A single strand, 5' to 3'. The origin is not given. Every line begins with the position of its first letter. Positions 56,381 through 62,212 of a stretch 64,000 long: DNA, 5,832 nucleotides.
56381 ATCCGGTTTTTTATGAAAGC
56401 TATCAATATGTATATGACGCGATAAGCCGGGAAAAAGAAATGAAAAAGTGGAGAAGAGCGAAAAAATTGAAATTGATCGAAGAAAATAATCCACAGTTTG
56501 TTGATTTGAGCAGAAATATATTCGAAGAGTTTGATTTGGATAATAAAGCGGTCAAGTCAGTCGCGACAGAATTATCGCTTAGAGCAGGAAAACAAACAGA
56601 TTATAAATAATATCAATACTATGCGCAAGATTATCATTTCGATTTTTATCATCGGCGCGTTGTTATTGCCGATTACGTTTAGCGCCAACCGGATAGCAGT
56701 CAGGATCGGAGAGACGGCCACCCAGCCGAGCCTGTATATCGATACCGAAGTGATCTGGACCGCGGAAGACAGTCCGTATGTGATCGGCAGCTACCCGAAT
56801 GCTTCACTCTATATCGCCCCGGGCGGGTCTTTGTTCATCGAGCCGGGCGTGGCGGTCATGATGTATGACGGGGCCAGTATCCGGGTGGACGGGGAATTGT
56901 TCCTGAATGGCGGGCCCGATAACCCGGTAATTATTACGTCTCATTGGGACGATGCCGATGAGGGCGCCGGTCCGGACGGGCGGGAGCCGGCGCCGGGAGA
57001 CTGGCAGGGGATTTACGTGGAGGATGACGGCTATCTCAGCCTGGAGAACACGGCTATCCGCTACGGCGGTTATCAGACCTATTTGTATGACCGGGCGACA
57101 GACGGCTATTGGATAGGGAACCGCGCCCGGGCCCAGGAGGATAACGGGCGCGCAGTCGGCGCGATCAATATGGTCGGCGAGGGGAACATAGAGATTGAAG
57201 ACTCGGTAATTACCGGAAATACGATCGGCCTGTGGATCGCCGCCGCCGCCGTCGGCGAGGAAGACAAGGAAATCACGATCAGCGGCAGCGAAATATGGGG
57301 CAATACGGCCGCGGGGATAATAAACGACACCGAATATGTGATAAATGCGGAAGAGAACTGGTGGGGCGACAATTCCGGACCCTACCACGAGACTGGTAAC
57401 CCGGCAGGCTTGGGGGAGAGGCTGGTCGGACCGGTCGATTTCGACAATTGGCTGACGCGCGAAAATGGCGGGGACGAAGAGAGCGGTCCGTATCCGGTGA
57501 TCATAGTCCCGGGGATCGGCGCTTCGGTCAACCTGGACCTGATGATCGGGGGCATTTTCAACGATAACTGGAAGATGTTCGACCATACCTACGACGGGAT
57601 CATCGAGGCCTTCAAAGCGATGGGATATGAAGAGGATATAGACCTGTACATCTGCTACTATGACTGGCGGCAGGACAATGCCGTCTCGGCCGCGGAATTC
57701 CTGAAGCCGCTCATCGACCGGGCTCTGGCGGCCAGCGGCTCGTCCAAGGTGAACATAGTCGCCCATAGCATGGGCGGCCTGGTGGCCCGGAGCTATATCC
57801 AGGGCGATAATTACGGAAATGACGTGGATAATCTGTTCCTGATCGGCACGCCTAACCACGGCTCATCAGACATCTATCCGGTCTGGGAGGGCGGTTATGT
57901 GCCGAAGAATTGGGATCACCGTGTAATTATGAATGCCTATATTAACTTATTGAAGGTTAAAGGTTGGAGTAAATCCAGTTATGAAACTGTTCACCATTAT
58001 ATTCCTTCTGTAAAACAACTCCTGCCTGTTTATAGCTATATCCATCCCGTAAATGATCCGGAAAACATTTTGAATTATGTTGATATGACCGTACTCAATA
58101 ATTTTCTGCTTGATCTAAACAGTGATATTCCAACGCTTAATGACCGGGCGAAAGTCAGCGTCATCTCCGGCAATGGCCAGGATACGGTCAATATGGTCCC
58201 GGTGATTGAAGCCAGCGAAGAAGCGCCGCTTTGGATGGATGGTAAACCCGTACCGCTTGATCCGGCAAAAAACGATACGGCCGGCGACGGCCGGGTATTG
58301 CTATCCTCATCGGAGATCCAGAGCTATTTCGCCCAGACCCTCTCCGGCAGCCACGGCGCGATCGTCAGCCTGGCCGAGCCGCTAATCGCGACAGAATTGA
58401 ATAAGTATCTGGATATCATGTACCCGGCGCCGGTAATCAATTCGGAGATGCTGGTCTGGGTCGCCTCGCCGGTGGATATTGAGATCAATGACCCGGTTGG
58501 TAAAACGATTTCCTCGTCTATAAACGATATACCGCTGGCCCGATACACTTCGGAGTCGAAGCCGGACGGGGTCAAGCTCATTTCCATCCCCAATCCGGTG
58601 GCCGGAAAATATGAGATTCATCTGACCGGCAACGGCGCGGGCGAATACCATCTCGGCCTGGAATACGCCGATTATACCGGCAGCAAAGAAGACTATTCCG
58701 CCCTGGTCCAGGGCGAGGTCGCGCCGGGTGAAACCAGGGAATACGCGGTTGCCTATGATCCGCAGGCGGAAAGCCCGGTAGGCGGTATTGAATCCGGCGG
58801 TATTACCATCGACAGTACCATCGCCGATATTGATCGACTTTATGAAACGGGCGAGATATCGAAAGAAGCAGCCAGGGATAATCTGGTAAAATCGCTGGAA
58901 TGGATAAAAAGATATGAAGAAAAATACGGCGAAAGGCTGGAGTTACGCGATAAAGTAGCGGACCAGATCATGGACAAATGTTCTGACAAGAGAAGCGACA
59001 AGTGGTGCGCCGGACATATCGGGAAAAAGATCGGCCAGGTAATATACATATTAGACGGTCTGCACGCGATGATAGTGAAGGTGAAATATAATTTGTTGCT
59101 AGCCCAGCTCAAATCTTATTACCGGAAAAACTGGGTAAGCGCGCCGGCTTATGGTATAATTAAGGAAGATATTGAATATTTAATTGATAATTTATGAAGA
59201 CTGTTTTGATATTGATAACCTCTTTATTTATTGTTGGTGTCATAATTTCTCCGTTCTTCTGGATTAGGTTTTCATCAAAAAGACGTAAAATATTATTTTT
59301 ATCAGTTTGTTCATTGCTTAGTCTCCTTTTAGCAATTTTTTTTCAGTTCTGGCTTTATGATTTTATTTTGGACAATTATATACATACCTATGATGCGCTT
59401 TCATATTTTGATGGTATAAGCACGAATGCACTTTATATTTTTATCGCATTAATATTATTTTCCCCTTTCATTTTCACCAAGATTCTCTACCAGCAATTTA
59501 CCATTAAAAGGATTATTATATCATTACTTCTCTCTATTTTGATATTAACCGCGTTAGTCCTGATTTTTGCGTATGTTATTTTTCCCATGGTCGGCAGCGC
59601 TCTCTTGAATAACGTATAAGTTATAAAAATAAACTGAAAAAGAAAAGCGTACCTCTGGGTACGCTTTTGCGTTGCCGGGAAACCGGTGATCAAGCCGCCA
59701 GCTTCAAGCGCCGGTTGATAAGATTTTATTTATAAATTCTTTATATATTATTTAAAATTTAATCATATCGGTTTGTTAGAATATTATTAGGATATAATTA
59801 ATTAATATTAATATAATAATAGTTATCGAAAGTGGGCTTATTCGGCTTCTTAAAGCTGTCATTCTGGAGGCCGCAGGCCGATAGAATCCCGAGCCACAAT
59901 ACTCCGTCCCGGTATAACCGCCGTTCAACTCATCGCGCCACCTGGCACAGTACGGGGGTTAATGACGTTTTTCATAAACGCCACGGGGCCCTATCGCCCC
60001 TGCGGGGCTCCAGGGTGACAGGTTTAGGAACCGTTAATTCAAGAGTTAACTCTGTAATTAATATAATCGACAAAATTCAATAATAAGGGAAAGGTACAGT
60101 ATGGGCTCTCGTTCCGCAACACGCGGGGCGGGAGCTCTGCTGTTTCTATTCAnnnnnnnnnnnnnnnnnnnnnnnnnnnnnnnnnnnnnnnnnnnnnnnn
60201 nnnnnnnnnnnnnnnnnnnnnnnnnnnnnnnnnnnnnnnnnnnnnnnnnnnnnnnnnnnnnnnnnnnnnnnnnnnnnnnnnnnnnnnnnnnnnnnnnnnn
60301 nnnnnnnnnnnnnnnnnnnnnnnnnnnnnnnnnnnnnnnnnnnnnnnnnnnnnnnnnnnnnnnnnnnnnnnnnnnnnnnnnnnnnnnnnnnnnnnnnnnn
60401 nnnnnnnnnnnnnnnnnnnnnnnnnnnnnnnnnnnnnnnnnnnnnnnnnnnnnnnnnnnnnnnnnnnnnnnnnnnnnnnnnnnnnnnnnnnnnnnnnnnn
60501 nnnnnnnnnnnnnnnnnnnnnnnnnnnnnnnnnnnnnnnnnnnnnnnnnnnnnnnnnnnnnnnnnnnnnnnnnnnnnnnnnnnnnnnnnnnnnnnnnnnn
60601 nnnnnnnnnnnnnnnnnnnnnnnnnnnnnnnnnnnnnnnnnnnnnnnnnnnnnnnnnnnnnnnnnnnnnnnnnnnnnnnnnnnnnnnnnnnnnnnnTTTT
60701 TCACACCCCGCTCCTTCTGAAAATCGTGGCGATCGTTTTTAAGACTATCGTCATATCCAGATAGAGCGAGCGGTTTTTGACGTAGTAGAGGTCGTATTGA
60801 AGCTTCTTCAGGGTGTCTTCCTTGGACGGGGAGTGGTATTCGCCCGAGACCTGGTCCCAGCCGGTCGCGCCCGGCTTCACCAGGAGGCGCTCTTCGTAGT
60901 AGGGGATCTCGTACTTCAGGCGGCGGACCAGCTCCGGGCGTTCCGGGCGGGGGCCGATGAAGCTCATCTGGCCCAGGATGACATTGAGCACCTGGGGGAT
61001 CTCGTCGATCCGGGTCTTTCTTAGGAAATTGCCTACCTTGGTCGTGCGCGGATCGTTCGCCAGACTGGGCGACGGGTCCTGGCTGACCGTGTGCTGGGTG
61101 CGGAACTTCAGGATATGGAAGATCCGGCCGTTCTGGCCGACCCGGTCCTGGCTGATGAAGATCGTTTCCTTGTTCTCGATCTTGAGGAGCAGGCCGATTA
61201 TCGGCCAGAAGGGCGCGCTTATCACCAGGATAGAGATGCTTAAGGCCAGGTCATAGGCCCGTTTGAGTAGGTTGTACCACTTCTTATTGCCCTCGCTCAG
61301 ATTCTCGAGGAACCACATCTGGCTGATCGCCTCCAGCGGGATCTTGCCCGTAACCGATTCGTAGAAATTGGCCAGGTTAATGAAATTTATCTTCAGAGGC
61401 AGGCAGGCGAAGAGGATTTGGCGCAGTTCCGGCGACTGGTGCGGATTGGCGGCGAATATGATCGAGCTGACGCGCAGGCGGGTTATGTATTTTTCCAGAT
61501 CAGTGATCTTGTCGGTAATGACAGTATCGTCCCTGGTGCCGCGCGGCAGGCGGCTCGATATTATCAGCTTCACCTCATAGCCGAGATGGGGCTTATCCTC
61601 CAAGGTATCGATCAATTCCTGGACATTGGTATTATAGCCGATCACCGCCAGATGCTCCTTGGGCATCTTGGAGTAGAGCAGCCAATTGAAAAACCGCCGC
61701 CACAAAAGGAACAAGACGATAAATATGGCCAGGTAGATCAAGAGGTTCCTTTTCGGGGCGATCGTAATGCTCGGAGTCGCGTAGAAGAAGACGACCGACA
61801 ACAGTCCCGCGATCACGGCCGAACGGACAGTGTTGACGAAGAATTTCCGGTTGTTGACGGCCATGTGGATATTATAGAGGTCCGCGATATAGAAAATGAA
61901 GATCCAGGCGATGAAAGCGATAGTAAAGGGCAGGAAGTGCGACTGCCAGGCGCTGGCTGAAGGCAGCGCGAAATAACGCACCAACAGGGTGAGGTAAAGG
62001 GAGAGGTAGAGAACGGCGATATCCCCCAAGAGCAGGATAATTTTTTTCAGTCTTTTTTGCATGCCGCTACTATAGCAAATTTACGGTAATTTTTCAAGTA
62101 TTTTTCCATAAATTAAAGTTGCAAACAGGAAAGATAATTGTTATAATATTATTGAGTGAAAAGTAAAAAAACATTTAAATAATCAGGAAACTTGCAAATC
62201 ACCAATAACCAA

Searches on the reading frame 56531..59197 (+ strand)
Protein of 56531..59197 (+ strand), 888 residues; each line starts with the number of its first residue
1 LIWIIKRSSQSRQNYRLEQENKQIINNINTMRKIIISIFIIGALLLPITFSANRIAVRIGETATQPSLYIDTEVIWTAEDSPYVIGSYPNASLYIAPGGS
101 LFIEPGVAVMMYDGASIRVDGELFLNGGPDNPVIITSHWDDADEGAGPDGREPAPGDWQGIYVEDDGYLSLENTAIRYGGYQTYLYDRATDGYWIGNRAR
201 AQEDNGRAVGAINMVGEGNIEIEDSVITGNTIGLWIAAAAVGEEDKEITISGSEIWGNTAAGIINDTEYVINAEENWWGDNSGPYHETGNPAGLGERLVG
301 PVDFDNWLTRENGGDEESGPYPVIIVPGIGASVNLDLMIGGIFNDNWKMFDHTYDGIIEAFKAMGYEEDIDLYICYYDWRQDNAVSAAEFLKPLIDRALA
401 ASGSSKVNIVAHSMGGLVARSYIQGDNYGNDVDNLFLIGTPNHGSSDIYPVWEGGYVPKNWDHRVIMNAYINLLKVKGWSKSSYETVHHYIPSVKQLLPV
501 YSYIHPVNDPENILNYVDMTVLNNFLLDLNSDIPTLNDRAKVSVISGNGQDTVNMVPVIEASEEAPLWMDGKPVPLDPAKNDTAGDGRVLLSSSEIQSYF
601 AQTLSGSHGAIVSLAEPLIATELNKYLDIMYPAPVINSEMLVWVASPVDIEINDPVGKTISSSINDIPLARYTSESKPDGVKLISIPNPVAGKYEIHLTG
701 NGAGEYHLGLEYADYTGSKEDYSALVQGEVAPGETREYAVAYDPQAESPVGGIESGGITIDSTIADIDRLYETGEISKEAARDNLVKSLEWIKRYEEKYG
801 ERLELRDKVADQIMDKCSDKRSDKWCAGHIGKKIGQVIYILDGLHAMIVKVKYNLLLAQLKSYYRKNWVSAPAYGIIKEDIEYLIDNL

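Call 13: search_protein_families(library=pfam, proteins=[window:56531-59197:+], max_evalue=0.001)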
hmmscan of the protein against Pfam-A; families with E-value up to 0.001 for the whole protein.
window:56531-59197:+ (888 aa): 7 families
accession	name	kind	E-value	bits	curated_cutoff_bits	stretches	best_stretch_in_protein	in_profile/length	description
PF02450.21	LCAT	-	2.5e-12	47.2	21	1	353-457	68-177/392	Lecithin:cholesterol acyltransferase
PF01674.24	Lipase_2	-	2.5e-07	30.9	20.3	1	322-435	3-105/219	Lipase (class 2)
PF07819.20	PGAP1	-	5.7e-07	30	24.3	1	388-444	69-131/233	PGAP1-like alpha/beta domain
PF02089.21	Palm_thioest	-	4.5e-06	27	26.8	1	402-533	70-172/254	Palmitoyl protein thioesterase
PF00561.26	Abhydrolase_1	-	1.8e-05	25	25.8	1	394-452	58-116/245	alpha/beta hydrolase fold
PF24096.1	DUF7379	-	0.00049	20.5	33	1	398-445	63-115/191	Domain of unknown function (DUF7379)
PF13229.12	Beta_helix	-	0.00094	19.3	25.9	0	160-282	2-114/158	Right handed beta helix region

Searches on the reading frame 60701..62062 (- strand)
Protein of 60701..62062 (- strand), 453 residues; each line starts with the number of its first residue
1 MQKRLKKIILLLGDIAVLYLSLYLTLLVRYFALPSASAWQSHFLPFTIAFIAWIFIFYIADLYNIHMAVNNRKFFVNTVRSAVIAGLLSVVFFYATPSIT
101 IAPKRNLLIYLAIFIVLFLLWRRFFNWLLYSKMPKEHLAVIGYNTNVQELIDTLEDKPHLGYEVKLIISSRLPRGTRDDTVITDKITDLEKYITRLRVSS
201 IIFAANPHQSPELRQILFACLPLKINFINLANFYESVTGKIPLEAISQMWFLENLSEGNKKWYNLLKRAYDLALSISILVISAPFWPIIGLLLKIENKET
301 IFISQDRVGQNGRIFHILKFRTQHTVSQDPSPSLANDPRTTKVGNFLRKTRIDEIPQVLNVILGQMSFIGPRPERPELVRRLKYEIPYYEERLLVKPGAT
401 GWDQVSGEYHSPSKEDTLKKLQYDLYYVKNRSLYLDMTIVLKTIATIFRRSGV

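Call 13: search_protein_families(library=pfam, proteins=[window:60701-62062:-], max_evalue=0.001)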
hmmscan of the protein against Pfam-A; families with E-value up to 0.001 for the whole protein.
window:60701-62062:- (453 aa): 2 families
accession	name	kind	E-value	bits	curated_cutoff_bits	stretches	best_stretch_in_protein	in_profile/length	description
PF02397.22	Bac_transf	-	3.1e-56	190.2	27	1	267-448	1-178/179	Bacterial sugar transferase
PF13727.12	CoA_binding_3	-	8.9e-09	36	25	1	59-227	2-171/175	CoA-binding domain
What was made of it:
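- On Wzx/Wzy-dependent surface polysaccharide cluster: Bac_transf at 60701-62062 (call 13).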
